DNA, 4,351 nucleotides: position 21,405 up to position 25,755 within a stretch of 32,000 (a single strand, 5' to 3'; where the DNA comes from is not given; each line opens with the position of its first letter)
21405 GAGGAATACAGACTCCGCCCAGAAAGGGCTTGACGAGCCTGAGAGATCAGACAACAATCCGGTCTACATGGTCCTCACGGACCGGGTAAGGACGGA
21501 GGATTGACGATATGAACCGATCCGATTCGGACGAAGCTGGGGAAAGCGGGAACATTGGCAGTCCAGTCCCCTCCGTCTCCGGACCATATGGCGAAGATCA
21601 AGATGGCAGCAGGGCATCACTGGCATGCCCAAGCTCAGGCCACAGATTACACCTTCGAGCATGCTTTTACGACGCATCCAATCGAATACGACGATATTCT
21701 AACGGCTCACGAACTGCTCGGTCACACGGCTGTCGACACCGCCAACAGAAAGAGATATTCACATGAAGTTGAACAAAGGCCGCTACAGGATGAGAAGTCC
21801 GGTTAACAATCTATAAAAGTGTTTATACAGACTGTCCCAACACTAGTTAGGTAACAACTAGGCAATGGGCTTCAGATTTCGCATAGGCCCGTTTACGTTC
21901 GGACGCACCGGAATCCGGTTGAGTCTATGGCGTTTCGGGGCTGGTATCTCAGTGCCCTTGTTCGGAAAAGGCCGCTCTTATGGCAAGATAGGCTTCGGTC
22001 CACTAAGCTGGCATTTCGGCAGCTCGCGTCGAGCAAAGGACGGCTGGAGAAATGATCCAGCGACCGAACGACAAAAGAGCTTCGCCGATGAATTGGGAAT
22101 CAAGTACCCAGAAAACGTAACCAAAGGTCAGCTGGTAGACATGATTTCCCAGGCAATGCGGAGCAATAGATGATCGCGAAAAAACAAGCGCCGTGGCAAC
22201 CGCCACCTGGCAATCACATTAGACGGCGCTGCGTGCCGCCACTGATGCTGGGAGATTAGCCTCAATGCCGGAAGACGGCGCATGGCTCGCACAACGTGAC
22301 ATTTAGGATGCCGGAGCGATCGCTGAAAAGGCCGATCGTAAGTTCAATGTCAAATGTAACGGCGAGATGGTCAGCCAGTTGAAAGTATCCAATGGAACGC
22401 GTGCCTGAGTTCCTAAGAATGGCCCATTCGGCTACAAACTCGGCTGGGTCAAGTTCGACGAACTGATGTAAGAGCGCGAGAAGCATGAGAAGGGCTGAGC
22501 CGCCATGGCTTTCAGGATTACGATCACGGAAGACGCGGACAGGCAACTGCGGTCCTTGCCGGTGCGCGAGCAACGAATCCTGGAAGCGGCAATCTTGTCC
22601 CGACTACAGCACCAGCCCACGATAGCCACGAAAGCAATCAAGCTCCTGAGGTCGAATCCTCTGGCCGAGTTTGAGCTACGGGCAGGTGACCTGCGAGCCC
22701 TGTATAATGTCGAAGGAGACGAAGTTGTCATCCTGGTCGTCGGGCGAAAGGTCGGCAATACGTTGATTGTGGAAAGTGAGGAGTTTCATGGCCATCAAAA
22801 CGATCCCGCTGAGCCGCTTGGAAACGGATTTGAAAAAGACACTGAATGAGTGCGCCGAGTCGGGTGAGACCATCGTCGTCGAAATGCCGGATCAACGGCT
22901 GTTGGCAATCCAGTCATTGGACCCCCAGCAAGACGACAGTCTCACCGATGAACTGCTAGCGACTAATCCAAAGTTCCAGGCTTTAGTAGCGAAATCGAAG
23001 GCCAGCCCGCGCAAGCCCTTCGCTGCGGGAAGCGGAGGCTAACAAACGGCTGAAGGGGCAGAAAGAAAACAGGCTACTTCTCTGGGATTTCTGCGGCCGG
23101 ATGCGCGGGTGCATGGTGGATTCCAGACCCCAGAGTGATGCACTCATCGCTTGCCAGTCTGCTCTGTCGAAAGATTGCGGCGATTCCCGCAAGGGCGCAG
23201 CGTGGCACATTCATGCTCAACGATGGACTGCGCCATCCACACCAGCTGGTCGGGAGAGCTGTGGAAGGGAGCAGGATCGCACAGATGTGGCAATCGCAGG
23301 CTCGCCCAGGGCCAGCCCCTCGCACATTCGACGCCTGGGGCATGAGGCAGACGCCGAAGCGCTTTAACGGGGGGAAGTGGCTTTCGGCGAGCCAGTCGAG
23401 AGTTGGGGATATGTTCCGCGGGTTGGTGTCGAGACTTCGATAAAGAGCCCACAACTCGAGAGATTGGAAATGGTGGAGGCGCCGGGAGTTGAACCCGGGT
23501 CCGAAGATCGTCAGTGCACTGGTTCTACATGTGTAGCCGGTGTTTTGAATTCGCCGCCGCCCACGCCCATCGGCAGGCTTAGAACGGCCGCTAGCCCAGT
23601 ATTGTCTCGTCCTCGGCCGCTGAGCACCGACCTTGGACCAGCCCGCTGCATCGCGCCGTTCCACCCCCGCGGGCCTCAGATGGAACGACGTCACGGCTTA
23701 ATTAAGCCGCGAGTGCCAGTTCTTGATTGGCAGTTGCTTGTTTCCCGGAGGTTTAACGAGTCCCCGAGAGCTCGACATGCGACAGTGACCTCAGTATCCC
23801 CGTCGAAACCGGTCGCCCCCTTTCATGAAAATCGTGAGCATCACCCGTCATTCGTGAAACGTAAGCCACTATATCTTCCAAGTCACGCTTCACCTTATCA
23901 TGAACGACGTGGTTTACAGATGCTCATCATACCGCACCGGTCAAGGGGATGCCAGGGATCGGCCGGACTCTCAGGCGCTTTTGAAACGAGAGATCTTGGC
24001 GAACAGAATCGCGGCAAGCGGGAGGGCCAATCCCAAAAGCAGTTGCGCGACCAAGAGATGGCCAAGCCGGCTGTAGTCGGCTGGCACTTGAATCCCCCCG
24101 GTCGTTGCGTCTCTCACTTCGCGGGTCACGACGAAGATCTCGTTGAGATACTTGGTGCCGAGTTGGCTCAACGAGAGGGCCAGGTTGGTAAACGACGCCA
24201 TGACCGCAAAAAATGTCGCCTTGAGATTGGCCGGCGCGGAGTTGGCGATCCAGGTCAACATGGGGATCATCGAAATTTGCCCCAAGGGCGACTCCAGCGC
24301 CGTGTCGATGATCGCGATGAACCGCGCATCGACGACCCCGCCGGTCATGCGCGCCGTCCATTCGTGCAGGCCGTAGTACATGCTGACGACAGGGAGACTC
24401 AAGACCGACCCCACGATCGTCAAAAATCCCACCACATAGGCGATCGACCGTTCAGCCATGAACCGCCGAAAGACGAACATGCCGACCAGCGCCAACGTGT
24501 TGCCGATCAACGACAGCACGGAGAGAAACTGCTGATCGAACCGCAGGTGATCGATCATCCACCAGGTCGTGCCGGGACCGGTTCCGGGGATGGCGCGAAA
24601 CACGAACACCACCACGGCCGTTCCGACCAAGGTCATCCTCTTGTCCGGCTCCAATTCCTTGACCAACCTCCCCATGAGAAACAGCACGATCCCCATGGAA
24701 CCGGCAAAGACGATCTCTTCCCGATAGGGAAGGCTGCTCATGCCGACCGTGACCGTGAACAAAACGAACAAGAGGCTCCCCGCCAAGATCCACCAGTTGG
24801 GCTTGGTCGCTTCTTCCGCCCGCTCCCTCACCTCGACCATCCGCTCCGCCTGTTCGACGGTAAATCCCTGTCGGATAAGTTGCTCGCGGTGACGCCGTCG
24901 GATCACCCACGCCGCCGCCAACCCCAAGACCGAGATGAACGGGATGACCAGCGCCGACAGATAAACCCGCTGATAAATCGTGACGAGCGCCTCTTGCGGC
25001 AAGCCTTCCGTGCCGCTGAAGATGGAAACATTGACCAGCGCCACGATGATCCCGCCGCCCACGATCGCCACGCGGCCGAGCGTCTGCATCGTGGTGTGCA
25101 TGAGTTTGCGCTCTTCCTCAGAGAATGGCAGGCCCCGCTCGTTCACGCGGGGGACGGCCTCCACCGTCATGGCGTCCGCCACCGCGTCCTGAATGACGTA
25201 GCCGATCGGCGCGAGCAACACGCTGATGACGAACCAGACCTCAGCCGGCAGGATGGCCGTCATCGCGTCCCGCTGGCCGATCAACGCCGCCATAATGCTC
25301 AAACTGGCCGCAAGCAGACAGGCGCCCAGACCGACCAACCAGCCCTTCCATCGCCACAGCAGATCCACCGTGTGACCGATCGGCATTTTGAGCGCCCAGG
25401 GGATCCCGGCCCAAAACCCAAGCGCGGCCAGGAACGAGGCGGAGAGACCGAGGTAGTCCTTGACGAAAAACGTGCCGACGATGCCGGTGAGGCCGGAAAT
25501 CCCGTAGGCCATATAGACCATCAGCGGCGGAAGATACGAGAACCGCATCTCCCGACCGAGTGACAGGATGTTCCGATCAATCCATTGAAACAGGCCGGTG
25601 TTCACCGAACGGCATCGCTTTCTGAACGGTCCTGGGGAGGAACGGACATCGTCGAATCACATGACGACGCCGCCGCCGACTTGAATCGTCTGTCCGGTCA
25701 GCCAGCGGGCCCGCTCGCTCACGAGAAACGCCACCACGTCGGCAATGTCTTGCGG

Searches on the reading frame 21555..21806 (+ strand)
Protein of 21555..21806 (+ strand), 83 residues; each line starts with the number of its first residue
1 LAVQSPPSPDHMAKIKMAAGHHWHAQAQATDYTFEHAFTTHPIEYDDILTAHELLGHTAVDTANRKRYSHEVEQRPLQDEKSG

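Call 43: search_protein_families(library=pfam, proteins=[window:21555-21806:+], max_evalue=0.001)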
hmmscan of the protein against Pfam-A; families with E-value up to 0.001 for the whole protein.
window:21555-21806:+ (83 aa): 0 families

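Call 52: search_protein_families(library=ncbifam, proteins=[window:21555-21806:+], max_evalue=0.01)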
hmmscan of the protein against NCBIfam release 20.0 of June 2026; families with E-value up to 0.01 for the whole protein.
window:21555-21806:+ (83 aa): 2 families
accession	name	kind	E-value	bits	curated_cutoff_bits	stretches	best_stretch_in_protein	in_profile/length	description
TIGR02249.1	integrase_gron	subfamily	1.6e-05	24.4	265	1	21-72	251-301/315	integron integrase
TIGR02224.1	recomb_XerC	equivalog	0.0069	15.8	335.15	1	22-64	229-272/295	tyrosine recombinase XerC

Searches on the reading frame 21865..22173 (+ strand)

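Call 43: search_protein_families(library=pfam, proteins=[window:21865-22173:+], max_evalue=0.001)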
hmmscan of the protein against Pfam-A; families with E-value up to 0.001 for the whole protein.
window:21865-22173:+ (102 aa): 1 family
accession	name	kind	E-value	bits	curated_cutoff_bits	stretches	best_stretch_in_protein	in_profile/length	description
PF09124.16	Endonuc-dimeris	-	0.00079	20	22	0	68-99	19-50/54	T4 recombination endonuclease VII, dimerisation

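Call 52: search_protein_families(library=ncbifam, proteins=[window:21865-22173:+], max_evalue=0.01)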
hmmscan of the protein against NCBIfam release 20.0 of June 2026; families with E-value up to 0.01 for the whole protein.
window:21865-22173:+ (102 aa): 0 families

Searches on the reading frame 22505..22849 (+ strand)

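Call 43: search_protein_families(library=pfam, proteins=[window:22505-22849:+], max_evalue=0.001)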
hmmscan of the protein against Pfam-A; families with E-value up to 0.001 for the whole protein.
window:22505-22849:+ (114 aa): 0 families

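Call 52: search_protein_families(library=ncbifam, proteins=[window:22505-22849:+], max_evalue=0.01)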
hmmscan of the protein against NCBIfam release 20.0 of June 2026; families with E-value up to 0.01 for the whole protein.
window:22505-22849:+ (114 aa): 1 family
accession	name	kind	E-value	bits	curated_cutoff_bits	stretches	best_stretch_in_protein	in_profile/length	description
NF006695.0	PRK09243.1-2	equivalog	0.0091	14.7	469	0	19-59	116-159/480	nicotinate phosphoribosyltransferase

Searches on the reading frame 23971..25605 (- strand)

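Call 43: search_protein_families(library=pfam, proteins=[window:23971-25605:-], max_evalue=0.001)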
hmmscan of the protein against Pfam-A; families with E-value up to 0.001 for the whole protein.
window:23971-25605:- (544 aa): 1 family
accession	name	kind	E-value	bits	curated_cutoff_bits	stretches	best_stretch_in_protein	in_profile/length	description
PF03092.22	BT1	-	5.6e-15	55.4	22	1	35-536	2-414/432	BT1 family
